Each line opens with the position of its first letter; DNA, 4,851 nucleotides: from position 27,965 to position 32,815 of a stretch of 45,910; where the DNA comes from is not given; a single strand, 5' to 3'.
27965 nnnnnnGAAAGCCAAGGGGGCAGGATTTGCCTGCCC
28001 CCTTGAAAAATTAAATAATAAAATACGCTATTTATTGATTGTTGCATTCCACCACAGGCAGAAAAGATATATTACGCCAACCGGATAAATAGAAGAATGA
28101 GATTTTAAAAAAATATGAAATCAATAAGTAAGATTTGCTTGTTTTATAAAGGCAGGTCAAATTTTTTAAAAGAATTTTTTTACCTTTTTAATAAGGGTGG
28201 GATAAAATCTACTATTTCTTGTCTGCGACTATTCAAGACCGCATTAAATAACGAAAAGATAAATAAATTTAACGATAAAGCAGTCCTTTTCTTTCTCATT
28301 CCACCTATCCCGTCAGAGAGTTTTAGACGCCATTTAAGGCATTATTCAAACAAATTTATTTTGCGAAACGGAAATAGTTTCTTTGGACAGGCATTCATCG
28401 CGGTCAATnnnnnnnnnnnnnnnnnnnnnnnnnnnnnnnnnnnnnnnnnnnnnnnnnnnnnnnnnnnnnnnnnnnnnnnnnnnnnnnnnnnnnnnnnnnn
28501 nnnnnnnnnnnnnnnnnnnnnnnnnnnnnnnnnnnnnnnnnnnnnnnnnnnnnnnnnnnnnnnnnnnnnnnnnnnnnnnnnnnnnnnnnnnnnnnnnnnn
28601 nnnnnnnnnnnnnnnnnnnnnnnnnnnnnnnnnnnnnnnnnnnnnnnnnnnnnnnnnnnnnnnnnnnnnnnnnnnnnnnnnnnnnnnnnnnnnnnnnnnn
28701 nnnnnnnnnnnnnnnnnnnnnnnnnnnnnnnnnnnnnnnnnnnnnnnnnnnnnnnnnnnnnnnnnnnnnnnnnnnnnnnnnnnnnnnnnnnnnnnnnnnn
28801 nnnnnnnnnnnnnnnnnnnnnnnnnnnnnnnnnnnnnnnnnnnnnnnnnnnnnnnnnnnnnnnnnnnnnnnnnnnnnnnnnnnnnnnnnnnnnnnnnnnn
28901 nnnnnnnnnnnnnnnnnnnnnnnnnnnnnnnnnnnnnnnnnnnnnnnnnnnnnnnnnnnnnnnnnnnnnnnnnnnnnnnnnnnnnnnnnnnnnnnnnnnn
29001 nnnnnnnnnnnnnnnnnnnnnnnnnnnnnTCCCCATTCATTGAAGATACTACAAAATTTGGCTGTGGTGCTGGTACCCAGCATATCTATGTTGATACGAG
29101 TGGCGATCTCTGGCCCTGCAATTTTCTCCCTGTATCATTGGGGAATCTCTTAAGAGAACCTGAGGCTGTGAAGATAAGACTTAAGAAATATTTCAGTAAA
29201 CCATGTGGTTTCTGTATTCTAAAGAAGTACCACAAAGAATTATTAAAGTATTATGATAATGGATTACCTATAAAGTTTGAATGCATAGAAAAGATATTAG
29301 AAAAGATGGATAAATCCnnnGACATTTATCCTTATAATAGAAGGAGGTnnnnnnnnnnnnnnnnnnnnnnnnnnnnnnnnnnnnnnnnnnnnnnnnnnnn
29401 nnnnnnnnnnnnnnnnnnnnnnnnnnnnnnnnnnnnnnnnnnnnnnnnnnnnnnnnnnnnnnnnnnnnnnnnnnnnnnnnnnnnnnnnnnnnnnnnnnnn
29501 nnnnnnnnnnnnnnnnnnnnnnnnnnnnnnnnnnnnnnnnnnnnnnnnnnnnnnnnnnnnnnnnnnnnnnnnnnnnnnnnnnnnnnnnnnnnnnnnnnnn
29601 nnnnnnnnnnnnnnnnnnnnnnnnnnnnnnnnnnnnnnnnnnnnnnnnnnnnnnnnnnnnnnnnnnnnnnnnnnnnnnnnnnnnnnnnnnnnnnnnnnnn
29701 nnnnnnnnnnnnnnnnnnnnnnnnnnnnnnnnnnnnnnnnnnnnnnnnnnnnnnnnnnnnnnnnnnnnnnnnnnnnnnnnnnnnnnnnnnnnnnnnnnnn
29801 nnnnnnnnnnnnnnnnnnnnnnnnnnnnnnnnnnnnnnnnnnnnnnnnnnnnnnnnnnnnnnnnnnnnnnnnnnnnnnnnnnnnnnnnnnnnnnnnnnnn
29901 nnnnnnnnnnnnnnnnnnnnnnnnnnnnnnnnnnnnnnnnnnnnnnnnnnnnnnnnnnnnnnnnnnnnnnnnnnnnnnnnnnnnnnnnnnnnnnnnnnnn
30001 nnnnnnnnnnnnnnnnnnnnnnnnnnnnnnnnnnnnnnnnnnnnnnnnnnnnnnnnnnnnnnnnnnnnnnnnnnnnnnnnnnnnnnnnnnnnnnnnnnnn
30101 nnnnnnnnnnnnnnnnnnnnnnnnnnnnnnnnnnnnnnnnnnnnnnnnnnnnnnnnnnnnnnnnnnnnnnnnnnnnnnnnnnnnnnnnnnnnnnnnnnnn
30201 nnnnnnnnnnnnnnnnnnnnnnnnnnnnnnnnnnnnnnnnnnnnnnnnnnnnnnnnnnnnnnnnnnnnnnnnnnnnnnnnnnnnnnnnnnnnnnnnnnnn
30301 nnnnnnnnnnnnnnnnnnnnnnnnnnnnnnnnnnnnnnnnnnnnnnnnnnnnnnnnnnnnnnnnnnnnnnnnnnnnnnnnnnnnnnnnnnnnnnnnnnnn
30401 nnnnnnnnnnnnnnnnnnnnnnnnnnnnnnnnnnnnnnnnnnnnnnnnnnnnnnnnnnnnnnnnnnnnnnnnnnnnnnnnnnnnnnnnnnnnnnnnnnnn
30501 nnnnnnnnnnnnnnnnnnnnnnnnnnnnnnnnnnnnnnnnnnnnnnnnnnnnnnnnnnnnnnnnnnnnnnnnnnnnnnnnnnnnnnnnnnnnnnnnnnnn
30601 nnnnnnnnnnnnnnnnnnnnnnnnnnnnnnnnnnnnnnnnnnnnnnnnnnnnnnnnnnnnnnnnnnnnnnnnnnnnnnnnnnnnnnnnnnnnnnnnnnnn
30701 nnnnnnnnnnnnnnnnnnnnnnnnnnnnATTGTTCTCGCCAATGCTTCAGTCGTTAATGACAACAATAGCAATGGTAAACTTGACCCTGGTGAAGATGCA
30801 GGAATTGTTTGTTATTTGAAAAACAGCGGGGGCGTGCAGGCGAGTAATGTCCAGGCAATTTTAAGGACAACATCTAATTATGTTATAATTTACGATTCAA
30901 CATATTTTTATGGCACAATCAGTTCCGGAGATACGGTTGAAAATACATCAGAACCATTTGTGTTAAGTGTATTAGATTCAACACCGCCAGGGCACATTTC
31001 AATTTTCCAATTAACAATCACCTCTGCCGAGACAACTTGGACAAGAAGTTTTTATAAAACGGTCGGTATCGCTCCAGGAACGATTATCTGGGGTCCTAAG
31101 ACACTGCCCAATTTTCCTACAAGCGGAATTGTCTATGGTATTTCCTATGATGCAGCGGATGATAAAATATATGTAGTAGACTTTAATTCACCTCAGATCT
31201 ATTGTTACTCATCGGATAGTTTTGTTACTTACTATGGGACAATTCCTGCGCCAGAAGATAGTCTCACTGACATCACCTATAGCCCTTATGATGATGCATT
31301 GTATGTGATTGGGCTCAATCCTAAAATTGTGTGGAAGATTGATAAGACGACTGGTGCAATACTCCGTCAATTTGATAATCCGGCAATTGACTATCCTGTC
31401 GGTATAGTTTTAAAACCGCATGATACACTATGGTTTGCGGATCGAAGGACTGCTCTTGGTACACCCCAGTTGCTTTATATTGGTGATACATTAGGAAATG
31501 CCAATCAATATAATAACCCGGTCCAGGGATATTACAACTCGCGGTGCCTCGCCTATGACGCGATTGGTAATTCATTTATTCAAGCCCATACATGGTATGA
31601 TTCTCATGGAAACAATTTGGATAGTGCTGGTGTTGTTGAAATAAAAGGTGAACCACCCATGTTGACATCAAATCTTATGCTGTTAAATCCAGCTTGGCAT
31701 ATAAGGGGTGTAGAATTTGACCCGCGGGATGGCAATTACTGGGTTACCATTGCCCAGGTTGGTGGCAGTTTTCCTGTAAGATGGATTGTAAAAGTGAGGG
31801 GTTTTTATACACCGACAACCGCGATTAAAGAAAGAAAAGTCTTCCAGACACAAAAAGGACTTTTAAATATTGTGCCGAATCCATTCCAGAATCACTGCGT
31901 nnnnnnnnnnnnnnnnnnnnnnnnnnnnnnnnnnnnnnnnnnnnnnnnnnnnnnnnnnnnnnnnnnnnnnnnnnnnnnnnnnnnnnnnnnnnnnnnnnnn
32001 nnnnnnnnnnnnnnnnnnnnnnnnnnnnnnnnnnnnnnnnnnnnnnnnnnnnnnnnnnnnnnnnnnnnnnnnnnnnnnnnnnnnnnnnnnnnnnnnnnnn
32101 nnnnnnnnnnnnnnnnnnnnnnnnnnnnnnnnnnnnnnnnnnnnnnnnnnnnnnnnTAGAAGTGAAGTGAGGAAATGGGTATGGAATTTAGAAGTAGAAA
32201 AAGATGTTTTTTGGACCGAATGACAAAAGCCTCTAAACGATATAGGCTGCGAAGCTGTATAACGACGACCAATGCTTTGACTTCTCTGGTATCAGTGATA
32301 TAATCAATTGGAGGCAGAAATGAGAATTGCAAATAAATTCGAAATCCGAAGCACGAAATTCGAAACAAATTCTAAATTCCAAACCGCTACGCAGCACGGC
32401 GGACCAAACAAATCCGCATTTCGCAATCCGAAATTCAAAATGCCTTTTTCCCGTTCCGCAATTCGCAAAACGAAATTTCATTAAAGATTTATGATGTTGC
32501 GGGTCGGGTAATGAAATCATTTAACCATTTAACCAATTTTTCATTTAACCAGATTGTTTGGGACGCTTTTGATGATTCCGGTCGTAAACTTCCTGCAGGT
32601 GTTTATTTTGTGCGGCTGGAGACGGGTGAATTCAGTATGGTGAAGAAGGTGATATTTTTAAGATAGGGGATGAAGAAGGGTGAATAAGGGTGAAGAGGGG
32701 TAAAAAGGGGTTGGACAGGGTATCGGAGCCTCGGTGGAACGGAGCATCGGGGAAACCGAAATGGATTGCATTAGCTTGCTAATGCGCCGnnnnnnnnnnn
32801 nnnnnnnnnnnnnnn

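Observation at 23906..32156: S8 peptidase / radical SAM-SPASM / catalytically substituted S8 paralogue cluster: candidate protein- or peptide-maturation system with no visible precursor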

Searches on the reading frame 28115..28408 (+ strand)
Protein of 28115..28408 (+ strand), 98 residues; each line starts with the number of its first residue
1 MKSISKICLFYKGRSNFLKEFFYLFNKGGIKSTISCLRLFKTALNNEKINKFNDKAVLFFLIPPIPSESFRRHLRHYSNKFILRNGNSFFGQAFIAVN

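Call 63: search_protein_families(library=pfam, proteins=[window:28115-28408:+], max_evalue=10)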
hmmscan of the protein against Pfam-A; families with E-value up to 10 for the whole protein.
window:28115-28408:+ (98 aa): 0 families

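Call 81: search_solved_structures(query=A7, max_evalue=10, show_alignments=3)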
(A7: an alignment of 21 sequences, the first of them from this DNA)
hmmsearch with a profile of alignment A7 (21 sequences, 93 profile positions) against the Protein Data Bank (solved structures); distinct sequences matched with E-value up to 10: 6.
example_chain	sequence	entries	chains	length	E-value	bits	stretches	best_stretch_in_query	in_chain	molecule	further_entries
6b39_A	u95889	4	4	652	0.63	13.3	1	21-58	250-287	AprA Methyltransferase 1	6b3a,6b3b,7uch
9vke_A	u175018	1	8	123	0.75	13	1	14-53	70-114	De novo designed zinc hydrolase 11-7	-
2cfb_A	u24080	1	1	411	1.1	12.5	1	16-51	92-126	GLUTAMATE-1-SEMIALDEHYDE 2,1-AMINOMUTASE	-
7nsc_E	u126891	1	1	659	1.6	11.9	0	7-42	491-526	Isoform 2 of Armadillo repeat-containing protein 8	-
5hdm_A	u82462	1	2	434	1.7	11.8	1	16-51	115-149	Glutamate-1-semialdehyde 2,1-aminomutase 1, chloroplastic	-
9had_C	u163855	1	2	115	3.7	10.8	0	14-52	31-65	DerF21_binder10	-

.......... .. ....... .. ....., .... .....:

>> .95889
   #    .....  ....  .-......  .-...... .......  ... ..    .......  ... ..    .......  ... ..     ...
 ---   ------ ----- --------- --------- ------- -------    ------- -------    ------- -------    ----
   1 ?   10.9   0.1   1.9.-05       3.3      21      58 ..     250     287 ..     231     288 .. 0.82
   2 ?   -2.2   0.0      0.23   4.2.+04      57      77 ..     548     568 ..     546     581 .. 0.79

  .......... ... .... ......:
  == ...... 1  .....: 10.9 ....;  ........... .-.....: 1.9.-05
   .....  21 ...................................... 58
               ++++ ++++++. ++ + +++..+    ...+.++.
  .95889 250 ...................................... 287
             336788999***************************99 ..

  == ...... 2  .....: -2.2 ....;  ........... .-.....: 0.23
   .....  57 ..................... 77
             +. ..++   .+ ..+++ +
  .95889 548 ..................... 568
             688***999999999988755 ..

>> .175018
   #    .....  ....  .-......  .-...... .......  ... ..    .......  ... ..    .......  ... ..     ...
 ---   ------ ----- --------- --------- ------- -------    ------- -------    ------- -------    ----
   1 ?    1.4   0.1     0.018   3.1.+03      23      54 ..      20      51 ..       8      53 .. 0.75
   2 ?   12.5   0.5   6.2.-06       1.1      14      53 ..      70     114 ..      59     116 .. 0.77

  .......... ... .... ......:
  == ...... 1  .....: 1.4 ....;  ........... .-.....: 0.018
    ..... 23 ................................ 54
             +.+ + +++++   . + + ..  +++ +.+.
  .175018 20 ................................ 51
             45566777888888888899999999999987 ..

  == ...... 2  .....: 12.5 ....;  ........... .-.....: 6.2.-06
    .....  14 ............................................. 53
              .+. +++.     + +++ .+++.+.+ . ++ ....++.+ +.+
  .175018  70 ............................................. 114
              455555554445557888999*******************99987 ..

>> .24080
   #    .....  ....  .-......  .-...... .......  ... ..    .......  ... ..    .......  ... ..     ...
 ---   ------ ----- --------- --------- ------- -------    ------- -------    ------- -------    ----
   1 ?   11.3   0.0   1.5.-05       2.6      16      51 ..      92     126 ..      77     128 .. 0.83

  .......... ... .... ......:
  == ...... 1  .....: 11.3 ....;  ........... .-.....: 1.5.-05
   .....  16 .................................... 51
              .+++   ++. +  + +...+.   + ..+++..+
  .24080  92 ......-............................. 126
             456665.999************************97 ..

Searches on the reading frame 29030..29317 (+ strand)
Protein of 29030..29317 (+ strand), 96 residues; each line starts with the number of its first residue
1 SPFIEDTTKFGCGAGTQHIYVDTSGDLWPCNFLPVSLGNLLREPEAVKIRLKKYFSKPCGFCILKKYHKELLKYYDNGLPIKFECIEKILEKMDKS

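Call 63: search_protein_families(library=pfam, proteins=[window:29030-29317:+], max_evalue=10)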
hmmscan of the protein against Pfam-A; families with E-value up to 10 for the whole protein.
window:29030-29317:+ (96 aa): 1 family
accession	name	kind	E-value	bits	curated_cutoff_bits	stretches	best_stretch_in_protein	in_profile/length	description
PF13186.11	SPASM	-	0.00045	20.9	21.5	1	12-43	1-37/67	Iron-sulfur cluster-binding domain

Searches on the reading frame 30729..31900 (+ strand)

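Call 31: search_protein_families(library=pfam, proteins=[window:30729-31900:+], max_evalue=1)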
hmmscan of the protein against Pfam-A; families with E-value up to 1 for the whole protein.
window:30729-31900:+ (390 aa): 2 families
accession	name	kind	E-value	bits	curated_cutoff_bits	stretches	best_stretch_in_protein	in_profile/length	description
PF24684.1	Vgb_lyase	-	0.0015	17.9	50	1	136-238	100-198/290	Virginiamycin B lyase family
PF23770.1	Beta-prop_RIG_1st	-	0.014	14.4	27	1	144-201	108-165/517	RIG first beta-propeller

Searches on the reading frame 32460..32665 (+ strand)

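Call 84: search_protein_families(library=pfam, proteins=[window:32460-32665:+], max_evalue=0.001)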
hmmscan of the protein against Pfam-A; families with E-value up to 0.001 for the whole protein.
window:32460-32665:+ (68 aa): 3 families
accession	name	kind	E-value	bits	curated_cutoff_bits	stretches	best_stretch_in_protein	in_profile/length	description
PF18962.6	Por_Secre_tail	-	3.2e-06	27.8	27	1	3-65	19-74/75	Secretion system C-terminal sorting domain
PF13860.13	FlgD_ig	-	1.4e-05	25.4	27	1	5-54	24-74/79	FlgD Ig-like domain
PF13585.12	CHU_C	-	0.0006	20.3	27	1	4-55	27-72/86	CHU_C Type IX secretion signal domain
